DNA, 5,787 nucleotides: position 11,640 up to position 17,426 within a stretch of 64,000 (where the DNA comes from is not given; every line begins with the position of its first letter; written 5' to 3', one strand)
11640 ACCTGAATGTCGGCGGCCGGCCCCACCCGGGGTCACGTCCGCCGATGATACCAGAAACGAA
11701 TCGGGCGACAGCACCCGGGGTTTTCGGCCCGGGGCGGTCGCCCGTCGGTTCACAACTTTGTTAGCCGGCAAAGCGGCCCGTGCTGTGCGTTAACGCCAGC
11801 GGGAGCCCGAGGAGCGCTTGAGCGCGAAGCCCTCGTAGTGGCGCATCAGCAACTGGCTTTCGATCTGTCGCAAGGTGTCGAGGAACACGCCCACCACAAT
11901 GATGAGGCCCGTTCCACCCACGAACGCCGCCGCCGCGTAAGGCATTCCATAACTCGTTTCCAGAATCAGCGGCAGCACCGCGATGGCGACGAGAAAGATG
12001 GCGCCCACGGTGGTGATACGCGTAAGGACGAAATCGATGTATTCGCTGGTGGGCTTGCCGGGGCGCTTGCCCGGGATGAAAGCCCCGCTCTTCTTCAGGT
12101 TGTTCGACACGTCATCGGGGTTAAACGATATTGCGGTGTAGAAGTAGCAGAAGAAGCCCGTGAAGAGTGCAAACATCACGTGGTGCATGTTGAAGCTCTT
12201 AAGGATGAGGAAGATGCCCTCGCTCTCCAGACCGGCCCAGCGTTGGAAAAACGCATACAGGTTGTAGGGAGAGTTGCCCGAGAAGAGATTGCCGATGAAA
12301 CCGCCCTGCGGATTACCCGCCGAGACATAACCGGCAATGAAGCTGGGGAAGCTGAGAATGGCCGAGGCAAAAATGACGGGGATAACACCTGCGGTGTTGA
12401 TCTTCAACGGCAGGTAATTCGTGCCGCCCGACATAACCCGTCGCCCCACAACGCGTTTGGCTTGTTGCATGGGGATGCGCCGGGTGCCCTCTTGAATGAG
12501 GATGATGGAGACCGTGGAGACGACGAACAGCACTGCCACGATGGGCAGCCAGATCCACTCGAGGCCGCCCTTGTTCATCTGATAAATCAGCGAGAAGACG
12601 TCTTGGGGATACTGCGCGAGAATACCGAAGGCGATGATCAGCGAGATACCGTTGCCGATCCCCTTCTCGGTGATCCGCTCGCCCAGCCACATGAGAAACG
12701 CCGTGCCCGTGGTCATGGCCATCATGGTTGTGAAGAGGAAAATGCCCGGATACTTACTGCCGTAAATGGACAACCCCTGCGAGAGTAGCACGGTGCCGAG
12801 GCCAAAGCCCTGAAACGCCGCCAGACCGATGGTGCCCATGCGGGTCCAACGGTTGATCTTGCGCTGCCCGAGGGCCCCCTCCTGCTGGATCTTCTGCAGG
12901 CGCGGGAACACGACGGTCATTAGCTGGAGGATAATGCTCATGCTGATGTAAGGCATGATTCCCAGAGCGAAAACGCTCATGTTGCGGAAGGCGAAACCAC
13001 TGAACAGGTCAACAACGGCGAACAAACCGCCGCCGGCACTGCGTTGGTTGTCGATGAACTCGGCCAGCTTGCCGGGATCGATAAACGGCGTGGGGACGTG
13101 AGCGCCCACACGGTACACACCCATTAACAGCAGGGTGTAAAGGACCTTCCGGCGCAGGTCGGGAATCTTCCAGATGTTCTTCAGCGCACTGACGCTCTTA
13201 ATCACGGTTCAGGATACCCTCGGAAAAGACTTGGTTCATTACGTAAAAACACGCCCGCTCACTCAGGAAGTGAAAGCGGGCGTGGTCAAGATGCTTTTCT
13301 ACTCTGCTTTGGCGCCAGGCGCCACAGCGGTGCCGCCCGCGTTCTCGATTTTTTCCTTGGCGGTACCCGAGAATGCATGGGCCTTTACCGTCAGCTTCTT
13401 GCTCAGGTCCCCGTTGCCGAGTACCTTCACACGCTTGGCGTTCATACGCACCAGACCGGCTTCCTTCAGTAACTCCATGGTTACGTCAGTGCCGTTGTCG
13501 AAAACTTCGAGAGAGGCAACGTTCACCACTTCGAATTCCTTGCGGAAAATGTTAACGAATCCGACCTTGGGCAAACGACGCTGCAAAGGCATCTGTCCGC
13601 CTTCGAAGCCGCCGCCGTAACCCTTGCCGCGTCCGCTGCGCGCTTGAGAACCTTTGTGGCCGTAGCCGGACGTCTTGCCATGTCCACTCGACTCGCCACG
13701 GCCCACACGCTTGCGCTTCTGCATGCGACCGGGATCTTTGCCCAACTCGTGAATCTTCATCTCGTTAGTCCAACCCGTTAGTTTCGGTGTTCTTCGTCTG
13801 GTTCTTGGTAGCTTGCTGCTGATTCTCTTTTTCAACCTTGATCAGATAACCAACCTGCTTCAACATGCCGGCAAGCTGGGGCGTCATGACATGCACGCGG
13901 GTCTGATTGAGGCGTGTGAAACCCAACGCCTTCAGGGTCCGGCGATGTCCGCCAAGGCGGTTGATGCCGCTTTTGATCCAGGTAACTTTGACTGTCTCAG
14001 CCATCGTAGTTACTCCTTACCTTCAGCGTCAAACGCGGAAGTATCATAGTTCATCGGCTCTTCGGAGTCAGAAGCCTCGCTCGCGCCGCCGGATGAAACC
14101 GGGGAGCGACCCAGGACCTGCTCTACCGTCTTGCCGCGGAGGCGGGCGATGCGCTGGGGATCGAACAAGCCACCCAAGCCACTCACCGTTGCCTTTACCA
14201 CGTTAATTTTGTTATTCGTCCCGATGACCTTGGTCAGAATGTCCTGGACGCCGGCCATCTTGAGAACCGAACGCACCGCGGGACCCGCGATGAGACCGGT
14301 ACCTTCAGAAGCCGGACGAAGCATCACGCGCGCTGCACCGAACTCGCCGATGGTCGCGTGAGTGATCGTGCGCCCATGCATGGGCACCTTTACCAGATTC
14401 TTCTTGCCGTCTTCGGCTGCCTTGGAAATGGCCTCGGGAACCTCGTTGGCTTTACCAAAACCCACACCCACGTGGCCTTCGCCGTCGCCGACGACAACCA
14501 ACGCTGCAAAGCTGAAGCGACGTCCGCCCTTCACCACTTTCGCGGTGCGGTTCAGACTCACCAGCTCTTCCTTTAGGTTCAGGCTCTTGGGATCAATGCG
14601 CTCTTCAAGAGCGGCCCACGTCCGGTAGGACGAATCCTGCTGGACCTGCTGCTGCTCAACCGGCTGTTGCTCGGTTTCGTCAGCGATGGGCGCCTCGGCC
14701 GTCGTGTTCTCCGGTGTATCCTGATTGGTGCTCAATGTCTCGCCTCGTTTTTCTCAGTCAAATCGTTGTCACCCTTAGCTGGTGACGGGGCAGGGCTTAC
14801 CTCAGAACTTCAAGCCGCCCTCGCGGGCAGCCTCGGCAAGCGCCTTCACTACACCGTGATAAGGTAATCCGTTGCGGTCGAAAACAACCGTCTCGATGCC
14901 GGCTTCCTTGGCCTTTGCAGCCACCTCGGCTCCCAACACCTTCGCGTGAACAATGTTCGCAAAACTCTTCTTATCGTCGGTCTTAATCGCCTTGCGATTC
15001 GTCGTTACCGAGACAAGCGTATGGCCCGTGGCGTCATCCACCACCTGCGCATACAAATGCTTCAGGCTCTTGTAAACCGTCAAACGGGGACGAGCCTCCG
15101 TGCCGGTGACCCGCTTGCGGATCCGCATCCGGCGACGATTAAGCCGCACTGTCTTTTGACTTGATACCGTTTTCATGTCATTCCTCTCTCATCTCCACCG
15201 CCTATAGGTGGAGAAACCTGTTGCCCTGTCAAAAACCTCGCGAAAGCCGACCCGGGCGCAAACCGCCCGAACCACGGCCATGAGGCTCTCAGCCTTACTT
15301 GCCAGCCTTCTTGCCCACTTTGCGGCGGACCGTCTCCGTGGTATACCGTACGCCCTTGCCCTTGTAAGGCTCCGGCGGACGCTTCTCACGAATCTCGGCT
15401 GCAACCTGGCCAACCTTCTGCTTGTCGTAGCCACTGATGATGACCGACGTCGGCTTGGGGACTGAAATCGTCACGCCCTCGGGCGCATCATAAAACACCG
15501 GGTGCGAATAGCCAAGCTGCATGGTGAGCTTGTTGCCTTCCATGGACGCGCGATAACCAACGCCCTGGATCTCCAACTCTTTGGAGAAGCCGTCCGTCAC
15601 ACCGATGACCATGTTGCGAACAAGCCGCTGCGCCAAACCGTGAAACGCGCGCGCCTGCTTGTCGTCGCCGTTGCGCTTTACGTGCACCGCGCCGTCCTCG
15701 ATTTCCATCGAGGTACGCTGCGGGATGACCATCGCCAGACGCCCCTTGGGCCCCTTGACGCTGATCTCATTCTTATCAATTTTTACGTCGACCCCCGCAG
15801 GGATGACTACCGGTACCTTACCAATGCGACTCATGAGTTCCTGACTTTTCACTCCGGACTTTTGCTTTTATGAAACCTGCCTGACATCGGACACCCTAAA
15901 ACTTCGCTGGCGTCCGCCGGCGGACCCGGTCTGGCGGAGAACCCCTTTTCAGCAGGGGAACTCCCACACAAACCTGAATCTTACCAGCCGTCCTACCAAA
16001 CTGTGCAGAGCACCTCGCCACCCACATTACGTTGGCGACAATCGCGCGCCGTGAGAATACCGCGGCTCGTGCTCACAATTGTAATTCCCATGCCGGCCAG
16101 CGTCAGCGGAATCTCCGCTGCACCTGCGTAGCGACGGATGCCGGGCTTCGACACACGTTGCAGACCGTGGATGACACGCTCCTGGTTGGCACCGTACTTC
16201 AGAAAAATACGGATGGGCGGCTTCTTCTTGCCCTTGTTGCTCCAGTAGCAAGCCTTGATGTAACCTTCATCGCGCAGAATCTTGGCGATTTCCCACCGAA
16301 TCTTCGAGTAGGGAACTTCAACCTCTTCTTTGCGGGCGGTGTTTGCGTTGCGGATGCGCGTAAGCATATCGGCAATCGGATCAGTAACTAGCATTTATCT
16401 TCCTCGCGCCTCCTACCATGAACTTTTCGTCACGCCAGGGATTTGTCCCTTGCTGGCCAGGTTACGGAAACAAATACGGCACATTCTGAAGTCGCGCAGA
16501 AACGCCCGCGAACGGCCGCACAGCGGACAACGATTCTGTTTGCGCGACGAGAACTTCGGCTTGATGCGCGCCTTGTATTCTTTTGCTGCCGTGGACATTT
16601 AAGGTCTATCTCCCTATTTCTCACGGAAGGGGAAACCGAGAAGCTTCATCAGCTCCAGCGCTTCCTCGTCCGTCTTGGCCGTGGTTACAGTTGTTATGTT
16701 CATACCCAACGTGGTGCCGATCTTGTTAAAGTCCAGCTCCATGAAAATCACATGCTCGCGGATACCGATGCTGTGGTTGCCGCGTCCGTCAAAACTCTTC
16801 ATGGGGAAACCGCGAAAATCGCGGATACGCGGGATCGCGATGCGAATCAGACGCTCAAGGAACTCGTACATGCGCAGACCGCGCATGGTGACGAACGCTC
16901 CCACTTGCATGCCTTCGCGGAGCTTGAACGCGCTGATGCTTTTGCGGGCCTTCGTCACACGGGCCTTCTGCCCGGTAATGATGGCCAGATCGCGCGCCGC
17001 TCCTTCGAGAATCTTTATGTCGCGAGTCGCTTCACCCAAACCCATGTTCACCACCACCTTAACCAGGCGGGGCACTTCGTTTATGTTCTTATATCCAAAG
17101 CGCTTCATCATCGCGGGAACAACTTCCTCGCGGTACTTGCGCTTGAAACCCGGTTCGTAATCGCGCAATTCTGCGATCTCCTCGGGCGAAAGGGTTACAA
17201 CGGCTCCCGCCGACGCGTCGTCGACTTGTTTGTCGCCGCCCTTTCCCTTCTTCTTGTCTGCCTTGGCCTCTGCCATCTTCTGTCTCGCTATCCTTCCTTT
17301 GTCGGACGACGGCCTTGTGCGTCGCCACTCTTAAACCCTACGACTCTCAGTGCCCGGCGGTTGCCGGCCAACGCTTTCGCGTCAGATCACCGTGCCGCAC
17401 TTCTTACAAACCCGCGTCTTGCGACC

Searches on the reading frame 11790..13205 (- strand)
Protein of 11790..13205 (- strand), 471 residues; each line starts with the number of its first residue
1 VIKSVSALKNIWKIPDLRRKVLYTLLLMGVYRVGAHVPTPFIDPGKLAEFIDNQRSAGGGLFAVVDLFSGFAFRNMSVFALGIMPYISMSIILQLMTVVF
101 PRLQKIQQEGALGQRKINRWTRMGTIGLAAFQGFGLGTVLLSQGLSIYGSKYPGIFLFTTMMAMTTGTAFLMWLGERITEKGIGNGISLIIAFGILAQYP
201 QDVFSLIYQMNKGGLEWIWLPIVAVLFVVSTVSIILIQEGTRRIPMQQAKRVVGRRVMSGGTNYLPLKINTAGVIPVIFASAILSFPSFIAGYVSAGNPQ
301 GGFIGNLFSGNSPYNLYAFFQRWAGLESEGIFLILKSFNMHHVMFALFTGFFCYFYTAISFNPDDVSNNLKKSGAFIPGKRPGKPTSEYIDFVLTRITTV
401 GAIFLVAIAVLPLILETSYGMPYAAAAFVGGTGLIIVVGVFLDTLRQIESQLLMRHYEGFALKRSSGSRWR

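Call 83: search_protein_families(library=pfam, proteins=[window:11790-13205:-], max_evalue=0.00001)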
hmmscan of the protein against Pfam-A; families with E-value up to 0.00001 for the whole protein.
window:11790-13205:- (471 aa): 1 family
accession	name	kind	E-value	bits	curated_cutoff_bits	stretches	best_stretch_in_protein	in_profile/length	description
PF00344.25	SecY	-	1.9e-103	346.5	32.2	1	77-445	1-306/306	SecY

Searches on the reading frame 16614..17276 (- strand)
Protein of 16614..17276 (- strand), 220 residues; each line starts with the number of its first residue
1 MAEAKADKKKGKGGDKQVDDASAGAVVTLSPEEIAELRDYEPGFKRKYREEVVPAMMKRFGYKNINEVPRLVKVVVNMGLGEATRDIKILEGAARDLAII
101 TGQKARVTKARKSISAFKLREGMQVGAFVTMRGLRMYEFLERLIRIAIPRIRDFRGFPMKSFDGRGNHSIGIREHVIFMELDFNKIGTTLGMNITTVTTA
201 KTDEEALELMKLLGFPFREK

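Call 83: search_protein_families(library=pfam, proteins=[window:16614-17276:-], max_evalue=0.00001)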
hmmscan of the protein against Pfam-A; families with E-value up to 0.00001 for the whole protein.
window:16614-17276:- (220 aa): 2 families
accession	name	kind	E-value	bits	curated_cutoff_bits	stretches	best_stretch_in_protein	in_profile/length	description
PF00673.26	Ribosomal_L5_C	-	5e-33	113.5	27.8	1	124-217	1-94/94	ribosomal L5P family C-terminus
PF00281.24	Ribosomal_L5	-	5.8e-24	84.6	34.9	1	64-120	1-57/57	Ribosomal protein L5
